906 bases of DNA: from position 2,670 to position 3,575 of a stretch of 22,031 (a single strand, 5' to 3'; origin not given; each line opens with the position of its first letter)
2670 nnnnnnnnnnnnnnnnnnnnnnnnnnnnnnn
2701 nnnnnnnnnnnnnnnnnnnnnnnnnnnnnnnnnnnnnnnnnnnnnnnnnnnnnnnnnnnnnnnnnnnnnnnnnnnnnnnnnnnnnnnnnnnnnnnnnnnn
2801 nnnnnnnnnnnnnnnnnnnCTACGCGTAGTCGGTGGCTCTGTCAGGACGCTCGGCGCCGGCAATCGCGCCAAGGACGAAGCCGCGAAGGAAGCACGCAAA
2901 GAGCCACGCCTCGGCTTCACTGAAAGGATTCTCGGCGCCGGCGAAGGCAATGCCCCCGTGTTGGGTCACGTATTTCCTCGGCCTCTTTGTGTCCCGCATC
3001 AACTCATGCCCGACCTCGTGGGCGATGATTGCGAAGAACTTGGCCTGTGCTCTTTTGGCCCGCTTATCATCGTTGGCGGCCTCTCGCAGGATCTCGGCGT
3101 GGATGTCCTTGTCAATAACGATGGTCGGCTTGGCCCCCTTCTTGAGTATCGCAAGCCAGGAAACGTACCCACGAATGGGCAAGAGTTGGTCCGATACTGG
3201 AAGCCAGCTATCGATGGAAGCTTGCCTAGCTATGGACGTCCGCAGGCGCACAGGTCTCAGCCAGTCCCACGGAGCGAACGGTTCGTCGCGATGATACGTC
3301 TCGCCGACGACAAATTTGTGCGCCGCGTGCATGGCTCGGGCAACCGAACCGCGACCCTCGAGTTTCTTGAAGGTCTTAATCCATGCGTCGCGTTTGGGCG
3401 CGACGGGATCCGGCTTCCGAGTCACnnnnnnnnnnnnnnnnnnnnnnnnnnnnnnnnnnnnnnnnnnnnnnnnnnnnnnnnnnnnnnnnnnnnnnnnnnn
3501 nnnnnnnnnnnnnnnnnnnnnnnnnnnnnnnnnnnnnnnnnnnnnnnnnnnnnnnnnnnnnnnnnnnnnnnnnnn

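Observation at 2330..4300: Low-G+C islet carrying a translationally coupled unknown-protein / ImmA-IrrE metallopeptidase pair; candidate immunity, toxin-antitoxin or defence module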

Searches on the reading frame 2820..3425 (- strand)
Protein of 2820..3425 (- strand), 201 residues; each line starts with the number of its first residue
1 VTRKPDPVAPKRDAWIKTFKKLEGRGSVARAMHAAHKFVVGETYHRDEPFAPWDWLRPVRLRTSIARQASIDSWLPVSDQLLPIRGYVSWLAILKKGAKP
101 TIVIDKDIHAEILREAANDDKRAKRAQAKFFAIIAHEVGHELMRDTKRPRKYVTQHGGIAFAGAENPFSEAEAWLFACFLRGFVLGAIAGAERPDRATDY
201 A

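Call 3: search_protein_families(library=pfam, proteins=[window:2820-3425:-], max_evalue=1)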
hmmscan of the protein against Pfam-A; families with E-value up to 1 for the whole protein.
window:2820-3425:- (201 aa): 0 families

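Call 4: search_protein_families(library=ncbifam, proteins=[window:2820-3425:-], max_evalue=1)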
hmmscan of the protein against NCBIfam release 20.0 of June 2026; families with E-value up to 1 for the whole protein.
window:2820-3425:- (201 aa): 1 family
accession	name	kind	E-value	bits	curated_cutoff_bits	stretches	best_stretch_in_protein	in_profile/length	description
NF010251.0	PRK13696.1-3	equivalog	0.22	12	101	1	110-152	29-72/84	hypothetical protein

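Call 6: search_protein_families(library=padloc, proteins=[window:2820-3425:-], max_evalue=1)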
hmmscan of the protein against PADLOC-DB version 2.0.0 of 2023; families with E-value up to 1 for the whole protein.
window:2820-3425:- (201 aa): 0 families

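Call 7: search_protein_families(library=phrogs, proteins=[window:2820-3425:-], max_evalue=1)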
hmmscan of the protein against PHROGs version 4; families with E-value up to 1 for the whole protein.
window:2820-3425:- (201 aa): 0 families

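Call 8: find_homologous_proteins(query=window:2820-3425:-, max_evalue=0.01)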
Query window:2820-3425:- (201 aa): 5 proteins with E <= 0.01 among 239 candidates.
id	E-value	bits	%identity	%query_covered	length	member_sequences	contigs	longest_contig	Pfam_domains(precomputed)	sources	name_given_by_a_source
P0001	4.5e-110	385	100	85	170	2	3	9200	-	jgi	-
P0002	1.5e-23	102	40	85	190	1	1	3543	-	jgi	jgi:hypothetical protein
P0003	2.9e-21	95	41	66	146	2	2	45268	-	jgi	jgi:hypothetical protein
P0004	3.1e-19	88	37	88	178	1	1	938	-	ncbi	-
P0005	2.2e-16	79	38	76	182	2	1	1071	-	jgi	-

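Call 11: find_encoding_contigs(protein=P0003, flank=8000, max_places=4)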
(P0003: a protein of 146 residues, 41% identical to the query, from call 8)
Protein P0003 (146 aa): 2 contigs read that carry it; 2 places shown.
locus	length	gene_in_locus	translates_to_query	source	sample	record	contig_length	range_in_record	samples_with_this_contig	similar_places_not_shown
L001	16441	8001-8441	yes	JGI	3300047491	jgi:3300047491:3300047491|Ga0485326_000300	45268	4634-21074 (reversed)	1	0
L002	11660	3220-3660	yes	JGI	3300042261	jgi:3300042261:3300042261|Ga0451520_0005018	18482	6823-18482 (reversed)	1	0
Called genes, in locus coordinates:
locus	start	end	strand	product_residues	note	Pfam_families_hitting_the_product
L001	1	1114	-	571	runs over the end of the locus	-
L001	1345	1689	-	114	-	PF00031:Cystatin, PF16845:SQAPI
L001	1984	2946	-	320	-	PF07804:HipA_C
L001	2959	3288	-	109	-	PF13657:Couple_hipA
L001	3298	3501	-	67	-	PF13560:HTH_31 (weak), PF01381:HTH_3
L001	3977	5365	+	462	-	-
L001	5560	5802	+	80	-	-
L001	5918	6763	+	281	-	PF04851:ResIII (faint)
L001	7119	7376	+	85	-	PF13560:HTH_31, PF01381:HTH_3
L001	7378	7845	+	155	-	-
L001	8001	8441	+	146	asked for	-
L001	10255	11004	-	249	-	PF00753:Lactamase_B, PF12706:Lactamase_B_2 (weak), PF16123:HAGH_C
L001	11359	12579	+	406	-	PF13679:Methyltransf_32, PF13847:Methyltransf_31, PF13649:Methyltransf_25 (weak)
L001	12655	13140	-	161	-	PF00059:Lectin_C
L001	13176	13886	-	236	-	PF13189:Cytidylate_kin2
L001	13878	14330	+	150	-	-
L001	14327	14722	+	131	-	-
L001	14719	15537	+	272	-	PF00119:ATP-synt_A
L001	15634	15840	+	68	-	PF00137:ATP-synt_C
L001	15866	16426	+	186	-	PF00430:ATP-synt_B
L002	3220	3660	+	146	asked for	-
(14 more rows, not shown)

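Call 12: find_encoding_contigs(protein=P0002, flank=5000, max_places=4)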
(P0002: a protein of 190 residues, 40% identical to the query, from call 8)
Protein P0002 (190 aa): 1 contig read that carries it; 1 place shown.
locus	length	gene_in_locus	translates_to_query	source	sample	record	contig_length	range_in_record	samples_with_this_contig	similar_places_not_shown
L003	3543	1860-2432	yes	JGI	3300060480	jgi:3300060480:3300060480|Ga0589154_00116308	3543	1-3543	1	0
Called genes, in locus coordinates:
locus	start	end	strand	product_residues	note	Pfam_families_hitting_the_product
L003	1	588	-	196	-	?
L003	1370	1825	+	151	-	-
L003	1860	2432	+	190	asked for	-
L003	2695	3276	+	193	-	PF00578:AhpC-TSA, PF08534:Redoxin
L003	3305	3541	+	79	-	?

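Call 15: find_encoding_contigs(protein=P0004, flank=5000, max_places=3)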
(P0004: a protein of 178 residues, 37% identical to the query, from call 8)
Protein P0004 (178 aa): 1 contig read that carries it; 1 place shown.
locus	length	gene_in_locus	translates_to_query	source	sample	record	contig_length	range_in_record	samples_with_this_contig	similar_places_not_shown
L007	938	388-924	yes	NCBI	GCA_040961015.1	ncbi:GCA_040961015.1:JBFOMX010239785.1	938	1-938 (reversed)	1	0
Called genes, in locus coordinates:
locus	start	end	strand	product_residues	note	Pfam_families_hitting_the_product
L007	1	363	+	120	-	?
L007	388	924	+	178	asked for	-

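Call 16: find_encoding_contigs(protein=P0005, flank=5000, max_places=3)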
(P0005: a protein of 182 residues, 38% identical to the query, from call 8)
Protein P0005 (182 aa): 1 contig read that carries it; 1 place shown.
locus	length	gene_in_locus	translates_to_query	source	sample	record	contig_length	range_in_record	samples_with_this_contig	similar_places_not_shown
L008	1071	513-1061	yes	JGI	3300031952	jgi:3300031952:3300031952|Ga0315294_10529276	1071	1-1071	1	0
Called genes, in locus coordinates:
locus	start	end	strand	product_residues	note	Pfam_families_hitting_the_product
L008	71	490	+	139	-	-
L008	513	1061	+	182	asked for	-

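Call 21: search_solved_structures(query=A1, max_evalue=10, show_alignments=3)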
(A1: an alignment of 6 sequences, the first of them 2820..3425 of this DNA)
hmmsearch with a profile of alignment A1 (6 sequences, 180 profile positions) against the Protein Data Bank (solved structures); distinct sequences matched with E-value up to 10: 1.
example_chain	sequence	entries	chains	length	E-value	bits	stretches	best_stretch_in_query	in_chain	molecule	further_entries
9xzy_H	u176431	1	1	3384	0.97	12.5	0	143-177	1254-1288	GATOR1 complex protein DEPDC5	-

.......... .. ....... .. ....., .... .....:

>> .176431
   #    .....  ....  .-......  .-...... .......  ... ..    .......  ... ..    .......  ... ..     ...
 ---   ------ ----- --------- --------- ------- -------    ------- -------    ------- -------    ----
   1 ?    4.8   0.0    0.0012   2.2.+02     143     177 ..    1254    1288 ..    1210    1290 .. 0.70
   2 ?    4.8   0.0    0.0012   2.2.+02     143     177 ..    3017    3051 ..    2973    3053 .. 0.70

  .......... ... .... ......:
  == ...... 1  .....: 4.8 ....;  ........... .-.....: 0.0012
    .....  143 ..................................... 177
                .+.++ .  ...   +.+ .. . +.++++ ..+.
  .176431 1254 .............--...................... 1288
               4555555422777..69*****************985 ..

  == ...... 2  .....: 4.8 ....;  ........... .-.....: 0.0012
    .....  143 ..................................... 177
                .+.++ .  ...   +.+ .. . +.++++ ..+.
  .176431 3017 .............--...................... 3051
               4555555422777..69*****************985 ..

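Call 30: search_protein_representatives(alignment_id=A1)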
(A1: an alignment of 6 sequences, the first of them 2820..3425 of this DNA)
Query: 6 sequences, 180 profile positions. Proteins with E-value up to 0.001 (for the whole library): 34; up to 1e-10: 20; up to 1e-30: 11. The best 34 are listed.
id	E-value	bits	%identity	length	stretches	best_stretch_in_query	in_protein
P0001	9.0e-75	266.8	-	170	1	16-180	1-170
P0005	2.0e-74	265.6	-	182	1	1-180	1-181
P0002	1.2e-72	259.9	-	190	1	2-180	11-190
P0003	3.9e-66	238.6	-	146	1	34-180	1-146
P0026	2.2e-51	190.6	-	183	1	8-180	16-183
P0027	2.6e-50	187.1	-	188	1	15-180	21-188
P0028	4.2e-45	170.1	-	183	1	15-180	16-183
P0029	4.3e-39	150.5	-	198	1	8-180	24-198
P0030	4.1e-38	147.4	-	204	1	14-180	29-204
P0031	1.2e-37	145.9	-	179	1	11-180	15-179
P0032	3.8e-34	134.4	-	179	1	30-178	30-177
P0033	5.7e-27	111.0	-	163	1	30-180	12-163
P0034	1.3e-24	103.4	-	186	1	10-180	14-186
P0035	7.2e-23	97.7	-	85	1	101-176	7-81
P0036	1.6e-21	93.3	-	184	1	29-176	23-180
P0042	8.1e-09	51.9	-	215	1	12-168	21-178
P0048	1.9e-05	40.9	-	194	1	28-172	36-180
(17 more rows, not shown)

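Call 32: search_protein_families(library=pfam, alignment_id=A5, max_evalue=1)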
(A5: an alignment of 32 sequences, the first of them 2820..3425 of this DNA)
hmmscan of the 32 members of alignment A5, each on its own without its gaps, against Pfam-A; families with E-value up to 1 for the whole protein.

A. member 1, window:2820-3425:- (201 aa): 0 families

B. families by the number of members that match (of 32 scanned): 11 families
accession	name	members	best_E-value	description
PF01435.24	Peptidase_M48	12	0.00034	Peptidase family M48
PF06114.19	Peptidase_M78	4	0.015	IrrE N-terminal-like domain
PF13398.12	Peptidase_M50B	2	0.061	Peptidase M50B-like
PF13688.12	Reprolysin_5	1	0.063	Metallo-peptidase family M12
PF14706.11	Tnp_DNA_bind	1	0.065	Transposase DNA-binding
PF00311.23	PEPcase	1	0.069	Phosphoenolpyruvate carboxylase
PF18581.7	SYCP2_ARLD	1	0.072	Synaptonemal complex 2 armadillo-repeat-like domain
PF21057.2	Hikeshi-like_C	1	0.11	Hikeshi-like, C-terminal domain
PF13583.11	Reprolysin_4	1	0.16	Metallo-peptidase family M12B Reprolysin-like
PF10462.15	Peptidase_M66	1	0.17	Peptidase M66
PF12044.14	Metallopep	1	0.36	Putative peptidase family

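Call 41: predict_structure(alignment_id=A5)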
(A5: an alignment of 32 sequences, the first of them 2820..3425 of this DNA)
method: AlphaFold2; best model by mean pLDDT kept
length: 201 residues; sequences in the alignment: 32
mean_pLDDT: 93.7   pTM: 0.90
mean pLDDT of the five models: 93.7, 91.9, 91.9, 91.4, 90.7
residues with pLDDT >= 90: 180; 70-90: 14; 50-70: 5; < 50: 2
segments of 3 or more residues with pLDDT < 50: none
pLDDT, mean of each block of 10 residues (from residue 1): 60 91 97 98 90 96 97 97 93 97 97 95 96 98 95 93 95 98 97 94 92
secondary structure, 60 per line:
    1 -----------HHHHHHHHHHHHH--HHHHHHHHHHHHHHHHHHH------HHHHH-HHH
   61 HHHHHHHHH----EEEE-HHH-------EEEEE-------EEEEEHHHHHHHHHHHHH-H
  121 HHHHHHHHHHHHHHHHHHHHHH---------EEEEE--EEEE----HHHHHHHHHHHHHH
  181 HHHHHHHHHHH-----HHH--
elements in order: H12-24 H27-45 H52-56 H58-69 E74-77 E89-93 E101-105 H106-118 H120-142 E152-156 E159-162 H167-191

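Call 50: find_related_loci(query=A1, collection=genome_contigs, flank=8000)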
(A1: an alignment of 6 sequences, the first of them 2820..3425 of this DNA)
Query A1 (201 aa) in genome_contigs; peptide patterns used: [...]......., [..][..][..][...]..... (x = any residue, [..] = any of these).
600 stretches matched a pattern, but none encodes a relative of the query by tblastn (E <= 1e-3).

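Call 61: search_solved_structures(query=A5, max_evalue=10, show_alignments=5)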
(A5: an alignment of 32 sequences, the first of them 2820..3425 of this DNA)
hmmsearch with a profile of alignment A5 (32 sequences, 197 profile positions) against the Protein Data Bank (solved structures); distinct sequences matched with E-value up to 10: 20.
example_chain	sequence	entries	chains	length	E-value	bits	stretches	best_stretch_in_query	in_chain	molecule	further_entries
7t5t_A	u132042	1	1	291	0.017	18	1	127-171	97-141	CapP toxin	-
4aw6_A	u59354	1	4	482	0.059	16.2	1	112-149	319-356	CAAX PRENYL PROTEASE 1 HOMOLOG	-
5syt_A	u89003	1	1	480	0.06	16.2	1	112-149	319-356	CAAX prenyl protease 1 homolog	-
6bh8_A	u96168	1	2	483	0.06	16.2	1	112-149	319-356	CAAX prenyl protease 1 homolog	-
8gjm_E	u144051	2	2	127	0.14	15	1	70-107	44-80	Light chain of 17B10 fab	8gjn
9rh1_C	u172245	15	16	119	0.15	14.9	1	71-108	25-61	Fv6F9 light chain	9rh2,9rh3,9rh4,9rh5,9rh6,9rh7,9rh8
5tih_L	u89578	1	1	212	0.22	14.3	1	71-107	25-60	CyRPA antibody Fab Light Chain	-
4ki5_F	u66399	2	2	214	0.35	13.7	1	71-107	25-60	MURINE MONOCLONAL G99 FAB LIGHT CHAIN | G99 light chain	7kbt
12er_B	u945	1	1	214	0.42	13.4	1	71-107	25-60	Light chain of the Fab fragment of an anti-lambda light chain antibody REGN15499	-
1kno_A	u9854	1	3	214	0.42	13.4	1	71-107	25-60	IGG2A FAB FRAGMENT CNJ206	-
1aj7_L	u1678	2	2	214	0.42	13.4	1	71-107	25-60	IMMUNOGLOBULIN 48G7 FAB (LIGHT CHAIN) | IMMUNOGLOBULIN 48G7 GERMLINE FAB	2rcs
2gfb_A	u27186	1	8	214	0.42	13.4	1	71-107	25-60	IGG2A CNJ206 FAB (LIGHT CHAIN)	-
1hv5_A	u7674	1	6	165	0.51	13.2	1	112-141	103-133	STROMELYSIN 3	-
5w41_B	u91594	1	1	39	0.72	12.7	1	73-104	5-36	ZIKA MR766 NLS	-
3bgf_L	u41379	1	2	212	0.87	12.4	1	70-107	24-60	F26G19 Fab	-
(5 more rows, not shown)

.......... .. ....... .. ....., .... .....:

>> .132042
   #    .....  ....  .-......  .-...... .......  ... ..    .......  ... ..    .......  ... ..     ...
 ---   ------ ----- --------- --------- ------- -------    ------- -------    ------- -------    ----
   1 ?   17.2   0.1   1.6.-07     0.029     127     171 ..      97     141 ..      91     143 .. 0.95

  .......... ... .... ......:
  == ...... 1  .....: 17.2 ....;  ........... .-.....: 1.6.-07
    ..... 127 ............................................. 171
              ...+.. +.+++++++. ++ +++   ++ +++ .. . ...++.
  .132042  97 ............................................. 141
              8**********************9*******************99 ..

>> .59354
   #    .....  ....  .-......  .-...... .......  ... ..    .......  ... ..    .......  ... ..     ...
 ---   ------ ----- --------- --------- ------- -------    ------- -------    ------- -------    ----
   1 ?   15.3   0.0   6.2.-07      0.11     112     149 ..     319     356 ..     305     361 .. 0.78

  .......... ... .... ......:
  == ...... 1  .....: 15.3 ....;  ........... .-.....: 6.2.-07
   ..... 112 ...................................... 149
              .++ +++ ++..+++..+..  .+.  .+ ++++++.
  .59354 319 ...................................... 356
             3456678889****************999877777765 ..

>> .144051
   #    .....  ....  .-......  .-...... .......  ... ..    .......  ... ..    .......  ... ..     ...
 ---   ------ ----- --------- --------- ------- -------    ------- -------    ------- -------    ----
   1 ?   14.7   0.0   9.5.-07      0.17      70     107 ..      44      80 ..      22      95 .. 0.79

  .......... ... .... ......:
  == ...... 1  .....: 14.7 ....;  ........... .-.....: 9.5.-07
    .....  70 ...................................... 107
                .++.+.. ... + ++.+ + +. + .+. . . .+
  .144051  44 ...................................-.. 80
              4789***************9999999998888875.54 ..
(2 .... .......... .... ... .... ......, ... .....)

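Call 65: find_related_loci(query=A1, collection=viral_contigs, flank=8000)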
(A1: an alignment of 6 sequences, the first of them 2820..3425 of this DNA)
Query A1 (201 aa) in viral_contigs; peptide patterns used: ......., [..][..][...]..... (x = any residue, [..] = any of these).
216 stretches matched a pattern, but none encodes a relative of the query by tblastn (E <= 1e-3).

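Call 78: find_encoding_contigs(protein=P0042, flank=5000, max_places=3)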
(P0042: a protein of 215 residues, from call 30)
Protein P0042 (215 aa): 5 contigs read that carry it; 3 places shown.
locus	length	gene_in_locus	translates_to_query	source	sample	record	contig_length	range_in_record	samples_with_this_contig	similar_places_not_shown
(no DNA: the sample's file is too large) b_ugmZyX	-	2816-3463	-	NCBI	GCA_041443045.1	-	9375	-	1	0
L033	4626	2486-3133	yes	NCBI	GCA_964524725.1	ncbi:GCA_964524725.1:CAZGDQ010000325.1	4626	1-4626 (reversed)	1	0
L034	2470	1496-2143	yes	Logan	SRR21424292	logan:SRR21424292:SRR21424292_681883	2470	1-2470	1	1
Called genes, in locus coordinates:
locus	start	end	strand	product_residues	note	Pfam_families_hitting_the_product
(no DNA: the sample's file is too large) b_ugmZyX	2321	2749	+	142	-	-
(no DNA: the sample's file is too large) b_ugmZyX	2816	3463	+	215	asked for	-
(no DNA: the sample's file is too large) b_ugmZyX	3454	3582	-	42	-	-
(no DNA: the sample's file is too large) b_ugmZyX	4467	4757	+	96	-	-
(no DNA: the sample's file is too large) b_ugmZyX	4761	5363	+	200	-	PF03237:Terminase_6N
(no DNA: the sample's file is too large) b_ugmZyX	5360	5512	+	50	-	-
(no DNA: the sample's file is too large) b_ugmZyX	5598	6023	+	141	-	-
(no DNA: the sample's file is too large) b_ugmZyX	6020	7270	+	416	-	-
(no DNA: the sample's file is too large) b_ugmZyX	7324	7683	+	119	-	-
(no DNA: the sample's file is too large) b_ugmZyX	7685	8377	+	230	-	-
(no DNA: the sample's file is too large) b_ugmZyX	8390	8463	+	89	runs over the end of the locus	-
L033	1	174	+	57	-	?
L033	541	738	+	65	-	-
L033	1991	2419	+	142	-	-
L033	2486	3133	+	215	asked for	-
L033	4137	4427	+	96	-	-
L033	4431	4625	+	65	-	?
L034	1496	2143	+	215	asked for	-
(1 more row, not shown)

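Call 80: search_protein_families(library=pfam, proteins=[L033:1991-2419:+, L033:2486-3133:+, L033:4137-4427:+, L033:541-738:+], max_evalue=1)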
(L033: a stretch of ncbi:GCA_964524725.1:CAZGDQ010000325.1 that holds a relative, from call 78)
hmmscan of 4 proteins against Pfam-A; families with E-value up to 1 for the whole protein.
L033:1991-2419:+ (142 aa): 1 family
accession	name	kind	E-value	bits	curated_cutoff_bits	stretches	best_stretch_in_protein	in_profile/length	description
PF13443.12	HTH_26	-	0.052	14.2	22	1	28-82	6-61/63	Cro/C1-type HTH DNA-binding domain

L033:2486-3133:+ (215 aa): 1 family
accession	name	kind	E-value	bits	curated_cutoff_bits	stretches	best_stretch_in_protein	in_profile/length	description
PF13583.11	Reprolysin_4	-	0.16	12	22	1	86-132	108-145/203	Metallo-peptidase family M12B Reprolysin-like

L033:4137-4427:+ (96 aa): 0 families

L033:541-738:+ (65 aa): 0 families
